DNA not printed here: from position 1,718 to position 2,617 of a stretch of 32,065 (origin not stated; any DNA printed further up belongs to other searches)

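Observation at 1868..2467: Bacterial protein with full SWEET-like 3+1+3 architecture (two fused SemiSWEET/PQ-loop repeats)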

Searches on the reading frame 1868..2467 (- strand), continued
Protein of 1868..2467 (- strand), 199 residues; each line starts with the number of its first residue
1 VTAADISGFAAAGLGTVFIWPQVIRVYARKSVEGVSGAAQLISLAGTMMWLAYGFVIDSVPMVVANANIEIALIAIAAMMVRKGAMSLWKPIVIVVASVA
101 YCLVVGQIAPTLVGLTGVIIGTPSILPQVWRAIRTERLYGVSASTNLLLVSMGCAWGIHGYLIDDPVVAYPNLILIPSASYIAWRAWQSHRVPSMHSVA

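Call 25: find_related_loci(query=A1, collection=genome_contigs, flank=8000)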
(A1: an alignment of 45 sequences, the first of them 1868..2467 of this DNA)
Query A1 (199 aa) in genome_contigs; peptide patterns used: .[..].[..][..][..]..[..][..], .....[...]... (x = any residue, [..] = any of these).
59 stretches matched a pattern; 40 encode a relative of the query (tblastn E <= 1e-3); 39 distinct loci.
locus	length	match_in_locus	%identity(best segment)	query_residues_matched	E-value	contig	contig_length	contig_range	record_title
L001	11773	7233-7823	85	2-198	1e-108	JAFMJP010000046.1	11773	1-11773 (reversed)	MAG: Actinomycetota bacterium isolate DEBay_Sum019D_L_G_35 NODE_5774_length_11773_cov_13.405701, whole genome shotgun se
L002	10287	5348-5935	59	1-196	7e-77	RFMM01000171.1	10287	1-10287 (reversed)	MAG: Actinomycetota bacterium isolate LLD_032 Lanier.contig156953.10287bp, whole genome shotgun sequence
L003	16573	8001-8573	58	1-191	8e-76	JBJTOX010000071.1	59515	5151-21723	MAG: Actinomycetota bacterium isolate samp_4449_semibin_216 samp_4449_774790, whole genome shotgun sequence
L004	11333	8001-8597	60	1-199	6e-76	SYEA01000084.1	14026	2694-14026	MAG: Actinomycetota bacterium isolate F1-60-MAGs027 F1-60__c372730, whole genome shotgun sequence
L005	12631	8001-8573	59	1-191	1e-75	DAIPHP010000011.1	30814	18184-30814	MAG TPA_asm: Ilumatobacteraceae bacterium isolate CTOTU1222 NODE_672_length_30814_cov_28.176989, whole genome shotgun se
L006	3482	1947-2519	60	1-191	1e-75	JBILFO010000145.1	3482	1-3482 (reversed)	MAG: Ilumatobacteraceae bacterium isolate ME2016-08-30_3300044843_group7_bin109 Rohwer_bin45_scaffold_36503_c1, whole ge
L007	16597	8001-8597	55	1-199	6e-75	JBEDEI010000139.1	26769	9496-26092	MAG: Actinomycetota bacterium isolate NASQAN2014_185_B_bin.89 scaffold_425616, whole genome shotgun sequence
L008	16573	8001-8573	59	1-191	5e-75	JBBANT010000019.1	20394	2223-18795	MAG: Ilumatobacteraceae bacterium isolate EUL_122 ctg19-EUL_122, whole genome shotgun sequence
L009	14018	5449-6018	58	2-191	4e-74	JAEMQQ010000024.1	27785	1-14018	MAG: Ilumatobacteraceae bacterium isolate SupBloom_Metag_005 NODE_895_length_27785_cov_13.254057, whole genome shotgun s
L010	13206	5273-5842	58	2-191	9e-74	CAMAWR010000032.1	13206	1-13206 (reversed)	MAG: Bifidobacterium breve isolate MaH-09apr19-201 genome assembly, contig: MaH-09apr19-C11770, whole genome shotgun seq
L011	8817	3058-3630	58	1-191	3e-73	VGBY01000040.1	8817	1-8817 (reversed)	MAG: Actinomycetota bacterium isolate K_Offshore_80m_m1_031 K_Offshore_80m_m1_031_Ga0194132_10015406, whole genome shotg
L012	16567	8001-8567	57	1-189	1e-71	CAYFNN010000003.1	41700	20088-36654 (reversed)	MAG TPA_asm: uncultured Bifidobacterium sp. isolate ERP107066_co1_129 genome assembly, contig: NODE_179_length_41700_cov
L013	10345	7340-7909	59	2-191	9e-70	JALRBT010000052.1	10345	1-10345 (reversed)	MAG: Ilumatobacteraceae bacterium isolate HM.50 NODE_52_length_10345_cov_6.413128, whole genome shotgun sequence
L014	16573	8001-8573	58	1-191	1e-68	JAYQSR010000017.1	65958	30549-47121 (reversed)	MAG: Ilumatobacteraceae bacterium isolate SD3109_NP_metabta_bins_sspec.tsv.144 contig_24866_pilon, whole genome shotgun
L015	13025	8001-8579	58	2-194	2e-68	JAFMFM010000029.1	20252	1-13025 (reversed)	MAG: Actinomycetota bacterium isolate CPBay_Sum15L08_26 NODE_895_length_20252_cov_22.296034, whole genome shotgun sequen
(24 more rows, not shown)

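Call 31: find_encoding_contigs(protein=P0006, flank=8000, max_places=3)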
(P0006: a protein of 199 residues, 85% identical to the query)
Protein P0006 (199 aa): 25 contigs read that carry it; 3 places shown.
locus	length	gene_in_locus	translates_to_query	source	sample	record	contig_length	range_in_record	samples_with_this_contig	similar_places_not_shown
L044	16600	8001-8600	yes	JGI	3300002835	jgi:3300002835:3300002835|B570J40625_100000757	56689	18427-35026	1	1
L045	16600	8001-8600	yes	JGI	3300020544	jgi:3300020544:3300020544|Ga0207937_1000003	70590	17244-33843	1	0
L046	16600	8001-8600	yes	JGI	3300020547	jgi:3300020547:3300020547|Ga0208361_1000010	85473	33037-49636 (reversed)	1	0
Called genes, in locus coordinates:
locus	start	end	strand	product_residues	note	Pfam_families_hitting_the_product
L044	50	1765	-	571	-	PF00496:SBP_bac_5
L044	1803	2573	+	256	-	PF00106:adh_short, PF01370:Epimerase (weak), PF13561:adh_short_C2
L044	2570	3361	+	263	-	PF00106:adh_short, PF08659:KR, PF13561:adh_short_C2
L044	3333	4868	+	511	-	PF07364:DUF1485, PF07171:MlrC_C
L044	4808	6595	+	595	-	PF00920:ILVD_EDD_N, PF24877:ILV_EDD_C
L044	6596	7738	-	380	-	PF00202:Aminotran_3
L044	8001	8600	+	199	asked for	PF04193:PQ-loop, PF03083:MtN3_slv (faint)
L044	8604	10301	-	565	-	PF00246:Peptidase_M14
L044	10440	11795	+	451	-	PF07603:Lcl_C (weak)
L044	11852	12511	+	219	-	PF03006:HlyIII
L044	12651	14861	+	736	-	PF00403:HMA, PF00122:E1-E2_ATPase, PF00702:Hydrolase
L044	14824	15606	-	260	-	-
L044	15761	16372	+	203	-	PF01738:DLH, PF00561:Abhydrolase_1 (faint)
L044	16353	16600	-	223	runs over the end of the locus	PF00027:cNMP_binding, PF13545:HTH_Crp_2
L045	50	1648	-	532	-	PF00496:SBP_bac_5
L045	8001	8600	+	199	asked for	PF04193:PQ-loop, PF03083:MtN3_slv (faint)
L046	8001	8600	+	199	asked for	PF04193:PQ-loop, PF03083:MtN3_slv (faint)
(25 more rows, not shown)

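Call 32: find_encoding_contigs(protein=P0109, flank=8000, max_places=2)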
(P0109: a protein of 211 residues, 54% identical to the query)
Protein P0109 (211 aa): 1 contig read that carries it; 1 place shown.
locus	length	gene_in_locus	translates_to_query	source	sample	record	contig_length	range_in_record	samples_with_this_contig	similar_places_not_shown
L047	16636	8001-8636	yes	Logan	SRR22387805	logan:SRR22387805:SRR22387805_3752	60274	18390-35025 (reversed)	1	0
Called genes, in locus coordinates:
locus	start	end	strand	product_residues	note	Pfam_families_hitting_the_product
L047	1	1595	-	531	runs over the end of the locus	PF00496:SBP_bac_5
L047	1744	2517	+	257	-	PF00106:adh_short, PF01370:Epimerase (weak), PF13561:adh_short_C2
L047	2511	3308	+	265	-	PF00106:adh_short, PF08659:KR, PF13561:adh_short_C2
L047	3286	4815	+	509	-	PF07364:DUF1485, PF07171:MlrC_C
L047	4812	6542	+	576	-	PF00920:ILVD_EDD_N, PF24877:ILV_EDD_C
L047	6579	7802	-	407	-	PF00202:Aminotran_3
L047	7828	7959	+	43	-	-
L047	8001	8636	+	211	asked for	PF03083:MtN3_slv (faint), PF04193:PQ-loop (weak)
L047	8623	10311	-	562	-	PF00246:Peptidase_M14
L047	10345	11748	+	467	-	PF07603:Lcl_C (faint)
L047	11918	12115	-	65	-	-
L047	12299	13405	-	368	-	-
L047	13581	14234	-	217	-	-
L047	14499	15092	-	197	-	PF01541:GIY-YIG (faint)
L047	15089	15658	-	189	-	-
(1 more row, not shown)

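Call 33: find_encoding_contigs(protein=P0082, flank=8000, max_places=2)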
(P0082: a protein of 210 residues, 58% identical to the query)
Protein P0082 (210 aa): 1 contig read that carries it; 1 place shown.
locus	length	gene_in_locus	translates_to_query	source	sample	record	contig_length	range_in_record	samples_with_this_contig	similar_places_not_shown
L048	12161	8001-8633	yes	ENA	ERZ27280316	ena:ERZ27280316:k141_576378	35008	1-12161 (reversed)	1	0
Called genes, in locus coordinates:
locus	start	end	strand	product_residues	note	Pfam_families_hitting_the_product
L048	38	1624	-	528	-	PF00496:SBP_bac_5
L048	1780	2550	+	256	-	PF00106:adh_short, PF01370:Epimerase (weak), PF13561:adh_short_C2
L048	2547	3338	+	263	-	PF23441:SDR (weak), PF00106:adh_short, PF08659:KR, PF13561:adh_short_C2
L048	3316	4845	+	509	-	PF07364:DUF1485, PF07171:MlrC_C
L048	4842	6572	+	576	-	PF00920:ILVD_EDD_N, PF24877:ILV_EDD_C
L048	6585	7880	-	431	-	PF00202:Aminotran_3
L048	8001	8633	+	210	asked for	PF04193:PQ-loop, PF03083:MtN3_slv (faint)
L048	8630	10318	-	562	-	PF00246:Peptidase_M14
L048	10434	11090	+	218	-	PF03006:HlyIII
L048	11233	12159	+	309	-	?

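Call 34: find_encoding_contigs(protein=P0044, flank=8000, max_places=2)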
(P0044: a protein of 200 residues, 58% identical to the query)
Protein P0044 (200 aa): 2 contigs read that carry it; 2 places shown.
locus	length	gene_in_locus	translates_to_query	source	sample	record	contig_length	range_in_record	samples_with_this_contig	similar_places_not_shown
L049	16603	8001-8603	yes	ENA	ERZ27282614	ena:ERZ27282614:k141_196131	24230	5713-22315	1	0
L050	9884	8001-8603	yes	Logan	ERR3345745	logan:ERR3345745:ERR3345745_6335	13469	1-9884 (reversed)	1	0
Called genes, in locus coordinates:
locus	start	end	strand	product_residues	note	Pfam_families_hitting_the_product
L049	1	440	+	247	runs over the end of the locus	PF07722:Peptidase_C26, PF00117:GATase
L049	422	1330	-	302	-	PF09995:MPAB_Lcp_cat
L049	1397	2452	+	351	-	PF01594:AI-2E_transport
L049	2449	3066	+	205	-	PF03734:YkuD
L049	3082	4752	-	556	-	PF05960:DUF885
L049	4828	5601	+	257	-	PF00106:adh_short, PF08659:KR, PF13561:adh_short_C2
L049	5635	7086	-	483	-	-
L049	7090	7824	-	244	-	PF04264:YceI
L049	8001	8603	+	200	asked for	PF04193:PQ-loop (weak), PF03083:MtN3_slv (faint)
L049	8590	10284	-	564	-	PF00246:Peptidase_M14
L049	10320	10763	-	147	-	-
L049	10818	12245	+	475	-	PF07603:Lcl_C (weak)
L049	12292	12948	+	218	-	PF03006:HlyIII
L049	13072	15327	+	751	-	PF00403:HMA, PF00122:E1-E2_ATPase, PF00702:Hydrolase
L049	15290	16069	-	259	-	-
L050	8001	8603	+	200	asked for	PF04193:PQ-loop (weak), PF03083:MtN3_slv (faint)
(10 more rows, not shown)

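Call 35: list_cluster_members(proteins=[P0119, P0125, P0128, P0140, P0150, P0166, P0172, P0200, P0211, P0240])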
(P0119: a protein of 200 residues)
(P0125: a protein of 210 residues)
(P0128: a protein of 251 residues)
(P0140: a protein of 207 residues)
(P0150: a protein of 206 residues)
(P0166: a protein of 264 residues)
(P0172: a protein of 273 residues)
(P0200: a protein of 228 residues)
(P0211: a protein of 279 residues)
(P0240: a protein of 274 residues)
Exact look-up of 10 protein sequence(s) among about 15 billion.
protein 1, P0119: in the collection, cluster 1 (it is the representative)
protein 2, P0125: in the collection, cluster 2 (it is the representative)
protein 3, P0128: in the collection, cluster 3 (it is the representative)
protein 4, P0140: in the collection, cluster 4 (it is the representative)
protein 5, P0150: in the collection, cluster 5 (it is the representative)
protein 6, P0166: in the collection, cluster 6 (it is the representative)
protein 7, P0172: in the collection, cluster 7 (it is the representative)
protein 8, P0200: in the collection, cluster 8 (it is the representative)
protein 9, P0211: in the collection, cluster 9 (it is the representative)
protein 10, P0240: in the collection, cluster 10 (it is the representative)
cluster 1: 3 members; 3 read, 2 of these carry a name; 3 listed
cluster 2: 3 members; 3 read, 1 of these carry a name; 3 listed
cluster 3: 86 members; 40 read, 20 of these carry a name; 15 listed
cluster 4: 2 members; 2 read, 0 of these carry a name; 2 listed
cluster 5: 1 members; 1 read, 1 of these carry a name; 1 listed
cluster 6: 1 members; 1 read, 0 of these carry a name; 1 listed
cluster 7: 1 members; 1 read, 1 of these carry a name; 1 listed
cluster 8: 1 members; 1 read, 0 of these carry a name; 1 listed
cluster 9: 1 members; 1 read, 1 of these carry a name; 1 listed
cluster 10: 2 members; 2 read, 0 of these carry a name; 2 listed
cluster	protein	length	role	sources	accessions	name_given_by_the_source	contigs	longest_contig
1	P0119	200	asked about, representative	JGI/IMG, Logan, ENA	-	uncharacterized protein with PQ loop repeat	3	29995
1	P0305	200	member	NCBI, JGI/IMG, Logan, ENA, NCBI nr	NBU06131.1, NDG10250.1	MAG: hypothetical protein EBT38_00290 [Acidimicrobiia bacterium] | hypothetical protein [Acidimicrobiia bacterium]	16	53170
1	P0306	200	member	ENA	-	-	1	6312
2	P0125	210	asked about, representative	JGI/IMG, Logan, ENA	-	uncharacterized protein with PQ loop repeat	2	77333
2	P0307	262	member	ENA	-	-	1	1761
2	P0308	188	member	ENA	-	-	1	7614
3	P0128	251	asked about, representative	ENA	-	-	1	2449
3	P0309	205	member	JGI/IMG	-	uncharacterized protein with PQ loop repeat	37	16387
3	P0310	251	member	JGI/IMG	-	uncharacterized protein with PQ loop repeat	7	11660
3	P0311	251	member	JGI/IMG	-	uncharacterized protein with PQ loop repeat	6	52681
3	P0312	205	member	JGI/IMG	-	uncharacterized protein with PQ loop repeat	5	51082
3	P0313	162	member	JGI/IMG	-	uncharacterized protein with PQ loop repeat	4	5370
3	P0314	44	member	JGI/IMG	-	hypothetical protein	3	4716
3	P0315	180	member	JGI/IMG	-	uncharacterized protein with PQ loop repeat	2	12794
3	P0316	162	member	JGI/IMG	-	uncharacterized protein with PQ loop repeat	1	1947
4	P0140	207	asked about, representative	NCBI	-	-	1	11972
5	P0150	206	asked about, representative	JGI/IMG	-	uncharacterized protein with PQ loop repeat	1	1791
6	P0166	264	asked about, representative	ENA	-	-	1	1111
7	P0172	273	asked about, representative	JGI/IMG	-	uncharacterized protein with PQ loop repeat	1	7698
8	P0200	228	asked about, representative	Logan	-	-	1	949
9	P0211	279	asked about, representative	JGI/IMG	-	uncharacterized protein with PQ loop repeat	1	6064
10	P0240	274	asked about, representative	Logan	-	-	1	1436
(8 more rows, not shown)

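Call 41: list_cluster_members(proteins=[P0161, P0153, P0169, P0207, P0214, P0233, P0239, P0253, P0215, P0145])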
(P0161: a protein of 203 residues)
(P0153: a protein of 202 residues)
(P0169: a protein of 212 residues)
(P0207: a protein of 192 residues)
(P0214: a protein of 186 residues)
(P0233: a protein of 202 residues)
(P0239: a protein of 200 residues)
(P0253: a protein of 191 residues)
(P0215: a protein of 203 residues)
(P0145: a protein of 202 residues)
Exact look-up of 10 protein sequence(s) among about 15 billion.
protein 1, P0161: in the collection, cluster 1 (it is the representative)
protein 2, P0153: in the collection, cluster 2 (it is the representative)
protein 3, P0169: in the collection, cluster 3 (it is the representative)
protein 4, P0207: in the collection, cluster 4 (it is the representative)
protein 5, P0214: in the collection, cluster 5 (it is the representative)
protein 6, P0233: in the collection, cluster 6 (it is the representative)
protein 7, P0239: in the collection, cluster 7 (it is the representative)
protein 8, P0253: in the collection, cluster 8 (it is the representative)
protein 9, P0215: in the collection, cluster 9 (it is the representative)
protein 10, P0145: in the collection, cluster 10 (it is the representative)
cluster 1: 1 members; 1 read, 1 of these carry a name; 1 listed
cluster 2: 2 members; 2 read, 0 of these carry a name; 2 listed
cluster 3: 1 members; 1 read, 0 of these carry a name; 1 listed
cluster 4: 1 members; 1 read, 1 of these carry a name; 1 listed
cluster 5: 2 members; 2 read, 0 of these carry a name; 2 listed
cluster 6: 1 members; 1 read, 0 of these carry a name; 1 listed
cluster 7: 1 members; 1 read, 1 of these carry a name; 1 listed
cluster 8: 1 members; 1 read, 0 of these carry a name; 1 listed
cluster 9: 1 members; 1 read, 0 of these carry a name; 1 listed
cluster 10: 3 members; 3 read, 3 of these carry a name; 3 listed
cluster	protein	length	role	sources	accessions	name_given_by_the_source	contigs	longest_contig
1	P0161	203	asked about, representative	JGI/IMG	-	uncharacterized protein with PQ loop repeat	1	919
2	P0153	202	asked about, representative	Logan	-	-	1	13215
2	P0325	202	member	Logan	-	-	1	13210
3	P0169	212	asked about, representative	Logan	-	-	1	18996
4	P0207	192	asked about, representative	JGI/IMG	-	MtN3 and saliva related transmembrane protein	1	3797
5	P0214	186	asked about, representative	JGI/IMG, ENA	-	-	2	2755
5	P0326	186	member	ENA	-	-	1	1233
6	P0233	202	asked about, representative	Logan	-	-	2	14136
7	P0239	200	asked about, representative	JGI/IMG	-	uncharacterized protein with PQ loop repeat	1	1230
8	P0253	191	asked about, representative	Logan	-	-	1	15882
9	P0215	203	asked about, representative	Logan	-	-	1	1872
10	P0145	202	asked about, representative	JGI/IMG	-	uncharacterized protein with PQ loop repeat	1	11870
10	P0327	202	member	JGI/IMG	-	uncharacterized protein with PQ loop repeat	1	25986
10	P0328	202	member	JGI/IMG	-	uncharacterized protein with PQ loop repeat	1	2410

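Call 46: search_solved_structures(query=A1, max_evalue=1, show_alignments=5)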
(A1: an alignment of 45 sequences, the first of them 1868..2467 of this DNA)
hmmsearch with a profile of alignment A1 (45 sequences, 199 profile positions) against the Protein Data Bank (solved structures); distinct sequences matched with E-value up to 1: 11.
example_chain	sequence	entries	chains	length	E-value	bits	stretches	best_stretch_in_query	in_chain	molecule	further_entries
4rng_A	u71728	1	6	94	3.7e-12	49.3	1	2-83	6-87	MtN3/saliva family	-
4qnc_A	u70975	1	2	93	3.7e-11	46.1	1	4-70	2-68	chemical transport protein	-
5uhs_A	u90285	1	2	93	8.7e-11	44.8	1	4-70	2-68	Sugar transporter SemiSWEET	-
5uhq_A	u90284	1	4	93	9.5e-10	41.4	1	4-70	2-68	Sugar transporter SemiSWEET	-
4x5m_A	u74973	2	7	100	3.5e-09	39.6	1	6-85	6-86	Uncharacterized protein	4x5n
5xpd_A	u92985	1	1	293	5.9e-09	38.9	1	6-175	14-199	sugar transporter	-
9kax_A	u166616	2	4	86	2.4e-08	36.9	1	5-82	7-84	Sugar transporter SemiSWEET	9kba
4qnd_A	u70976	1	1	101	5.4e-05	25.9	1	115-173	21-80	Chemical transport protein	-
9kon_A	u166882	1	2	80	8.9e-05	25.2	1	119-174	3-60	Sugar transporter SemiSWEET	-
8apy_A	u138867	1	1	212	0.012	18.3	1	4-140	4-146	ER lumen protein-retaining receptor 2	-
7rxc_K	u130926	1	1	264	0.043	16.4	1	6-139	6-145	ER lumen protein-retaining receptor 2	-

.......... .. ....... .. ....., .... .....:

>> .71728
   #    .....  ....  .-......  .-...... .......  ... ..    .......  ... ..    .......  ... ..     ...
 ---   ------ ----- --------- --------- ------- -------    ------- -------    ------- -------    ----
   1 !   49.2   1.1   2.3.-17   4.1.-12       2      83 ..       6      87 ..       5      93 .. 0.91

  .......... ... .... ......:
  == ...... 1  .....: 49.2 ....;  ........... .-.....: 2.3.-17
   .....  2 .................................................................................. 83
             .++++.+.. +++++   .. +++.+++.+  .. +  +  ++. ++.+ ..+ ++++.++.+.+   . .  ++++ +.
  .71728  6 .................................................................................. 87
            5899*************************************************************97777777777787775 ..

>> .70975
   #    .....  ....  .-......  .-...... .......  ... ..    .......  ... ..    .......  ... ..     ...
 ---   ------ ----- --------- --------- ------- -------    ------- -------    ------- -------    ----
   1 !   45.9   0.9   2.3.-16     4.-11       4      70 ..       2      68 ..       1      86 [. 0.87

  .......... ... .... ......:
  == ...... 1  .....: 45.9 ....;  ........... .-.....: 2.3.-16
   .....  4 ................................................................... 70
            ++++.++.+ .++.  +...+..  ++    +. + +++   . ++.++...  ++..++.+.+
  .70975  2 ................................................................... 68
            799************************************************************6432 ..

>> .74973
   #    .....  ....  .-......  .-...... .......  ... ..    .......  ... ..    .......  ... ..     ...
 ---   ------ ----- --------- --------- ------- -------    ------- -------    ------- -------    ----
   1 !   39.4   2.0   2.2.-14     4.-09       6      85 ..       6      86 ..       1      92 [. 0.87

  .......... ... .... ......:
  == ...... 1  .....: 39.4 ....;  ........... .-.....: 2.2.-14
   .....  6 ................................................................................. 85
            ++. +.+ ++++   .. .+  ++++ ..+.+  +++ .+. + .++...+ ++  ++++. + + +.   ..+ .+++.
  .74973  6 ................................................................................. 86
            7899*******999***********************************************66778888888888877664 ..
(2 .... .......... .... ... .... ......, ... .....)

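Call 54: search_protein_families(library=ncbifam, alignment_id=A2, max_evalue=0.001)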
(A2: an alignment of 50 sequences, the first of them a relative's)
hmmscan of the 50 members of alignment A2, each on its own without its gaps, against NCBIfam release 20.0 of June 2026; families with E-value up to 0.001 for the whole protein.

A. member 1, P0161 (203 aa): 3 families
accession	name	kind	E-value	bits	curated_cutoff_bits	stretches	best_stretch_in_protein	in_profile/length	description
NF037968.1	SemiSWEET_2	subfamily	5.2e-12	45.7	80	2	122-187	10-75/76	SemiSWEET transporter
NF037967.1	SemiSWEET_1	subfamily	6.3e-09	36.2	200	1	3-77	117-192/196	SemiSWEET transporter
NF037969.1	SemiSWEET_3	subfamily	5.6e-07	29.7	100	0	13-66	20-75/97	SemiSWEET transporter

B. families by the number of members that match (of 50 scanned): 4 families
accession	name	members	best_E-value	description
NF037968.1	SemiSWEET_2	50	2.3e-46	SemiSWEET transporter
NF037967.1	SemiSWEET_1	49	2.3e-22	SemiSWEET transporter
NF037969.1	SemiSWEET_3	37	1.4e-10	SemiSWEET transporter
TIGR00951.1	2A43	3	2.4e-06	lysosomal Cystine Transporter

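Call 55: find_related_loci(query=P0140, collection=genome_contigs, flank=3000)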
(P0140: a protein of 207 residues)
Query P0140 (207 aa) in genome_contigs; peptide patterns used: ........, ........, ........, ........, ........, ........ (x = any residue, [..] = any of these).
353 stretches matched a pattern, but none encodes a relative of the query by tblastn (E <= 1e-3).

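Call 56: find_homologous_proteins(query=A3, max_evalue=1e-10)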
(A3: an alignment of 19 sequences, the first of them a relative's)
Query A3 (19 sequences) (202 aa, profile of the alignment): 7 proteins with E <= 1e-10 among 8000 candidates.
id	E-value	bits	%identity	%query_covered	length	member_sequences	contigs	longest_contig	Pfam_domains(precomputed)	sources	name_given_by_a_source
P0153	3.2e-60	221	100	100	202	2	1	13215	-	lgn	-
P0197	4.0e-59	218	32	84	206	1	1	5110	PF04193.20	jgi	jgi:uncharacterized protein with PQ loop repeat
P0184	1.0e-56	210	35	81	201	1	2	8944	-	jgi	jgi:uncharacterized protein with PQ loop repeat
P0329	5.1e-50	188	32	81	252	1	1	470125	-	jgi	jgi:uncharacterized protein with PQ loop repeat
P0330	2.3e-49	186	31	96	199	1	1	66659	-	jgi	jgi:uncharacterized protein with PQ loop repeat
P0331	5.1e-29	119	27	82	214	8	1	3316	-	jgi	-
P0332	1.1e-11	63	46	17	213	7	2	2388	PF04193.20,PF03083.22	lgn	-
